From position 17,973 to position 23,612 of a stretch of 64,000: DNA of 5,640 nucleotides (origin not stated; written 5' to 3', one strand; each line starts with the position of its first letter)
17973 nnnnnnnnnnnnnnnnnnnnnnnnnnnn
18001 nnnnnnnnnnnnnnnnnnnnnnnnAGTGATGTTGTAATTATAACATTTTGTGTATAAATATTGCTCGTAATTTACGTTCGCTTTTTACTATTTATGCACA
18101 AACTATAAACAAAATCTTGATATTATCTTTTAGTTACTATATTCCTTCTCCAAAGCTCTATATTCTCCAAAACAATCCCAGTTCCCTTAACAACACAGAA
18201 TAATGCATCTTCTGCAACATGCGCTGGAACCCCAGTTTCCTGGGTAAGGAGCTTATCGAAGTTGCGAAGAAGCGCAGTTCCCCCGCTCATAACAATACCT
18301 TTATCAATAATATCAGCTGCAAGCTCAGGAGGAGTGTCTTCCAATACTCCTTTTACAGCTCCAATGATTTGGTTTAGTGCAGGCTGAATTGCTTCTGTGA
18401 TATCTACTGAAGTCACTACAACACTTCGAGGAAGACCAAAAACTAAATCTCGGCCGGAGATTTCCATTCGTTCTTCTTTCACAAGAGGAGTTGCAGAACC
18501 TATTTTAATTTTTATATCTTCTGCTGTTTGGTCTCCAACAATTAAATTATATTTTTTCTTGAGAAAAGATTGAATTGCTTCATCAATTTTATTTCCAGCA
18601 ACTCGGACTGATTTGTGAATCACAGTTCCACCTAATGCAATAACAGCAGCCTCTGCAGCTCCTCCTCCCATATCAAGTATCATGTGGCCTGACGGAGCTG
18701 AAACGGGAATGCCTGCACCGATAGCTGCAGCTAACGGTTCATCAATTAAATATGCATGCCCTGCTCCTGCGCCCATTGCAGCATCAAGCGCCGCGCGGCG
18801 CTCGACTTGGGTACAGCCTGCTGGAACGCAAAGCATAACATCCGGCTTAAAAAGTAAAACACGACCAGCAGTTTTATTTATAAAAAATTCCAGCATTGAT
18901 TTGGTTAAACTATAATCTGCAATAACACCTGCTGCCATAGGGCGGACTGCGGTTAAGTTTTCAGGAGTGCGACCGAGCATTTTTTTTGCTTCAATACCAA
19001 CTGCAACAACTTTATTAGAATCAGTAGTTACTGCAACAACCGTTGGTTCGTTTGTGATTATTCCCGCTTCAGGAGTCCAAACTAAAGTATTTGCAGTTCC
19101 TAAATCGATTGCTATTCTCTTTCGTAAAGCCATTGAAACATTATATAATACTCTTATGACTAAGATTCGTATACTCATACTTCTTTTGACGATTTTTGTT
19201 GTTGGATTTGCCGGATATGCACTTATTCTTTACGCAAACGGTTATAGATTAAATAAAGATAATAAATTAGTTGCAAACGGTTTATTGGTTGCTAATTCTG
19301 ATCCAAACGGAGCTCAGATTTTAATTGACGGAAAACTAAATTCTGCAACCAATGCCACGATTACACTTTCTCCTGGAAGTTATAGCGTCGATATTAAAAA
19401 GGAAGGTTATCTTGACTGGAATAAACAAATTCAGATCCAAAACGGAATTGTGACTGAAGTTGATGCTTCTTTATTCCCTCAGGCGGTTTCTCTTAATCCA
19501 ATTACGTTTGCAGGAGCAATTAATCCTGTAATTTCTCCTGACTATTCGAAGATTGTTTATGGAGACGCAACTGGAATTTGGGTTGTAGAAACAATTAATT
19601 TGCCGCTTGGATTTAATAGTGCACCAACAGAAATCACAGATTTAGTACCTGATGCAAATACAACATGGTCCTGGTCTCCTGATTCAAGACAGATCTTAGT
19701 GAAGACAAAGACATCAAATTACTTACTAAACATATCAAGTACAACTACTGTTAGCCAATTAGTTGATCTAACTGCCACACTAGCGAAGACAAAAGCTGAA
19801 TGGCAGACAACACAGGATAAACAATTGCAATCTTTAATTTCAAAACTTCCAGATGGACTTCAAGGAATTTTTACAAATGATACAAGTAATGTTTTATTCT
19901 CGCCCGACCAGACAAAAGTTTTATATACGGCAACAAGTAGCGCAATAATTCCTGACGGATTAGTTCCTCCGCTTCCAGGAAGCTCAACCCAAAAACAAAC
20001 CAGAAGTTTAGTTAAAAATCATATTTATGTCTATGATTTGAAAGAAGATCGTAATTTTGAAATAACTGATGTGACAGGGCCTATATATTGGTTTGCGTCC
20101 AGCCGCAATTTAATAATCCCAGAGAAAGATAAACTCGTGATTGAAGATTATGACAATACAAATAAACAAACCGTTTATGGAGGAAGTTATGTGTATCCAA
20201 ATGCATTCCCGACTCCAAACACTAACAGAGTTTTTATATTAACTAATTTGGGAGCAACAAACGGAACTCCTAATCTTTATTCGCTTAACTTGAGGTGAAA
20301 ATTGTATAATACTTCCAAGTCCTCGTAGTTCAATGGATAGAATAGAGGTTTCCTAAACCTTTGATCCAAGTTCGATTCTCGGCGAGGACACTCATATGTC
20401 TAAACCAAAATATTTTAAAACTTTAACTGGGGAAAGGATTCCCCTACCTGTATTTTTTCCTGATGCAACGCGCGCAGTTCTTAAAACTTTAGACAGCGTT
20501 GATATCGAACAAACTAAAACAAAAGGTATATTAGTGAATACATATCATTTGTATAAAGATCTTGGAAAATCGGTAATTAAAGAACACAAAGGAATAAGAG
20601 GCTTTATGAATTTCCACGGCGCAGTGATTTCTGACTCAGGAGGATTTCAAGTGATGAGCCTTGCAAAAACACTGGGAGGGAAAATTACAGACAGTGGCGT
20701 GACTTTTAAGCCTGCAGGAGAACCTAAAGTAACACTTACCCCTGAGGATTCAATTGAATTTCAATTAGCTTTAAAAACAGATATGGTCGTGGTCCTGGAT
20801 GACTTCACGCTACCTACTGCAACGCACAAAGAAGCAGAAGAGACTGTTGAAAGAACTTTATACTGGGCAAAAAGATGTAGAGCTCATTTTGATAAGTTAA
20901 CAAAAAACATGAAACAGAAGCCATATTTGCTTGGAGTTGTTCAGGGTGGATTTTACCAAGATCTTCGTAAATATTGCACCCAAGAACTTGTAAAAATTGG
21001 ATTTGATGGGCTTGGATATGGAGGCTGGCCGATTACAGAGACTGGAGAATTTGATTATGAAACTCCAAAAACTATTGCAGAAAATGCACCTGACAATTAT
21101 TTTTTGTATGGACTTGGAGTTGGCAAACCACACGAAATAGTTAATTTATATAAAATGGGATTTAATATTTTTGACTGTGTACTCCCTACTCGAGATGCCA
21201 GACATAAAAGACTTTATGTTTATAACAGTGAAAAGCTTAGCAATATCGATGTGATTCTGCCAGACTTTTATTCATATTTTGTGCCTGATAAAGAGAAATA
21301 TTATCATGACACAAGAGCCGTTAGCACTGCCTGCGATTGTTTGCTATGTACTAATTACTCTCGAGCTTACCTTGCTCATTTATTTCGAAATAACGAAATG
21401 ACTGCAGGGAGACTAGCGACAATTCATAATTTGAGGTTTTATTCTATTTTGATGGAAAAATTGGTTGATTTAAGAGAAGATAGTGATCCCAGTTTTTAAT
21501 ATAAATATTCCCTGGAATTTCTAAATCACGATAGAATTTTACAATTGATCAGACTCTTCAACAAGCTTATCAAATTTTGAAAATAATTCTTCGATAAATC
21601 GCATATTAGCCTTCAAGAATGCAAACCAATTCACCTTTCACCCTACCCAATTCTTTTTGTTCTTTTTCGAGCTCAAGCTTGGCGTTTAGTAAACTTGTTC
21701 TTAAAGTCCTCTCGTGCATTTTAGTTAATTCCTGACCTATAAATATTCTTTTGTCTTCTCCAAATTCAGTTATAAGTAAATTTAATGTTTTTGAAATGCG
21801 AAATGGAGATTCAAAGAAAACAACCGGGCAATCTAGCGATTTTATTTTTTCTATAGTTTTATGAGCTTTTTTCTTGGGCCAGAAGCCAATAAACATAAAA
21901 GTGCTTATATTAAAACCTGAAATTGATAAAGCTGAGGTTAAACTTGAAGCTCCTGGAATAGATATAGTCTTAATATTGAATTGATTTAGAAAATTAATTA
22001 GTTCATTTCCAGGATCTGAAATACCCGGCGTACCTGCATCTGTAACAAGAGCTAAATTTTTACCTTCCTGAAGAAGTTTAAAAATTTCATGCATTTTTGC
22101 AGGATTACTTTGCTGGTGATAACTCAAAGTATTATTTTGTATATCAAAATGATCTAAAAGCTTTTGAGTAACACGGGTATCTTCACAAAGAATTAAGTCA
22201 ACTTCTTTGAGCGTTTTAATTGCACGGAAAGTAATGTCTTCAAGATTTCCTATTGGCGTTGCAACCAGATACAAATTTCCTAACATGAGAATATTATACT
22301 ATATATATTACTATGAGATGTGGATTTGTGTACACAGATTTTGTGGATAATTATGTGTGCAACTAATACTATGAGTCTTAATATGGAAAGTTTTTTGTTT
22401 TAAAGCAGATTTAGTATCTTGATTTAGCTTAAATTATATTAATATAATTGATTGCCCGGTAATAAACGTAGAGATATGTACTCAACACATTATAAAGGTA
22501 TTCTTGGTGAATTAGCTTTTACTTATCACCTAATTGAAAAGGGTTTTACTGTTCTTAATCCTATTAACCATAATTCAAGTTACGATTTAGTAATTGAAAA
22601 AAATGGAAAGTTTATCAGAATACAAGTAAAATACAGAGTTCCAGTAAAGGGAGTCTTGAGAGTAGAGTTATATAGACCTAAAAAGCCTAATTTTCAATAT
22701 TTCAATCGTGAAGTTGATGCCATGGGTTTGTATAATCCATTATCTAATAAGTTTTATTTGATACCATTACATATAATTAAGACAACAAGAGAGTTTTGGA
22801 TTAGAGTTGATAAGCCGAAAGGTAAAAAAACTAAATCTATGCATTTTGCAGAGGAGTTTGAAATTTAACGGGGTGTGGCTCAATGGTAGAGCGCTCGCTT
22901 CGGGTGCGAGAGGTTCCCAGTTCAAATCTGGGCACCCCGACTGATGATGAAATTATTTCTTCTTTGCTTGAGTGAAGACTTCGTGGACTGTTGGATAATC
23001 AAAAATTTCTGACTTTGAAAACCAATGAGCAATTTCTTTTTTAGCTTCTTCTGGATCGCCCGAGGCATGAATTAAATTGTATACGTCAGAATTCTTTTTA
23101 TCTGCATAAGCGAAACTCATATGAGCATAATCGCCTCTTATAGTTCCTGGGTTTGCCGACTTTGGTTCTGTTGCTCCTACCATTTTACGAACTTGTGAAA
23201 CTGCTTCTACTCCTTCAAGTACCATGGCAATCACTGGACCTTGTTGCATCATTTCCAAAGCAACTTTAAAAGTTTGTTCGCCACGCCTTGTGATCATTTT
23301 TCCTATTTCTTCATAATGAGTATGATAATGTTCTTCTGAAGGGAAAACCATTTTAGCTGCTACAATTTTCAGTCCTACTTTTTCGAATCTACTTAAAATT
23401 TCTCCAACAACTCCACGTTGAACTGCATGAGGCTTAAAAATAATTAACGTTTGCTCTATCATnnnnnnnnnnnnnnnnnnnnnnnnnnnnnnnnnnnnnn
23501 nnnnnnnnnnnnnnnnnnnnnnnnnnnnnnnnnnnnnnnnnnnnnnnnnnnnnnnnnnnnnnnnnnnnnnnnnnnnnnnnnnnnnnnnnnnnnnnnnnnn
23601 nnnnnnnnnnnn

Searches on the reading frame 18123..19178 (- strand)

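Call 34: search_protein_families(library=pfam, proteins=[window:18123-19178:-], max_evalue=0.001)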
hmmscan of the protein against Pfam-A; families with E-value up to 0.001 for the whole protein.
window:18123-19178:- (351 aa): 4 families
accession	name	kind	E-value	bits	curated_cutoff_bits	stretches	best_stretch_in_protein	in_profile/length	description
PF06723.19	MreB_Mbl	-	2.8e-131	437.7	27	1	20-342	2-324/327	MreB/Mbl protein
PF00012.26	HSP70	-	1.1e-07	30.9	20.6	1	113-213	135-241/599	Hsp70 protein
PF00022.25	Actin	-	1.2e-07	31.1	27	1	43-209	29-190/410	Actin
PF14450.12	FtsA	-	6.7e-07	30.2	31.8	1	167-324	2-112/127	Cell division protein FtsA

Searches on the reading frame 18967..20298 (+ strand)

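Call 34: search_protein_families(library=pfam, proteins=[window:18967-20298:+], max_evalue=0.001)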
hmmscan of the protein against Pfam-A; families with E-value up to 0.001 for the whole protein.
window:18967-20298:+ (443 aa): 1 family
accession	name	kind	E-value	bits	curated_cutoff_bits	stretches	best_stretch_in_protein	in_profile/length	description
PF08308.17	PEGA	-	2e-14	53.7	20.8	1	106-169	3-67/71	PEGA domain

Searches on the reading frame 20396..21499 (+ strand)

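Call 34: search_protein_families(library=pfam, proteins=[window:20396-21499:+], max_evalue=0.001)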
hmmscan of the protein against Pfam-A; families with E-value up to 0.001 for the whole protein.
window:20396-21499:+ (367 aa): 1 family
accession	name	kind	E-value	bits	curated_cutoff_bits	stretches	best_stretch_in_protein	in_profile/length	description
PF01702.25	TGT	-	5e-90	302.6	26.3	1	12-355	12-334/357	Queuine tRNA-ribosyltransferase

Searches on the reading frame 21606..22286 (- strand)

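Call 68: search_protein_families(library=pfam, proteins=[window:21606-22286:-], max_evalue=0.001)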
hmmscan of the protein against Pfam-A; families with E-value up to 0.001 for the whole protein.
window:21606-22286:- (226 aa): 1 family
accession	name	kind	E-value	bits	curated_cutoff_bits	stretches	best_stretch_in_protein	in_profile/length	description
PF00590.25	TP_methylase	-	6.6e-31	108.3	27.8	1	5-199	2-208/212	Tetrapyrrole (Corrin/Porphyrin) Methylases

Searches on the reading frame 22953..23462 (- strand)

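Call 68: search_protein_families(library=pfam, proteins=[window:22953-23462:-], max_evalue=0.001)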
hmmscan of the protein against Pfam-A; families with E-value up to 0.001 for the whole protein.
window:22953-23462:- (169 aa): 1 family
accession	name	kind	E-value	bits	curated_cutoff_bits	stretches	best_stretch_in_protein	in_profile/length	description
PF00334.24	NDK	-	4.2e-43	146.9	27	1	3-153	1-135/135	Nucleoside diphosphate kinase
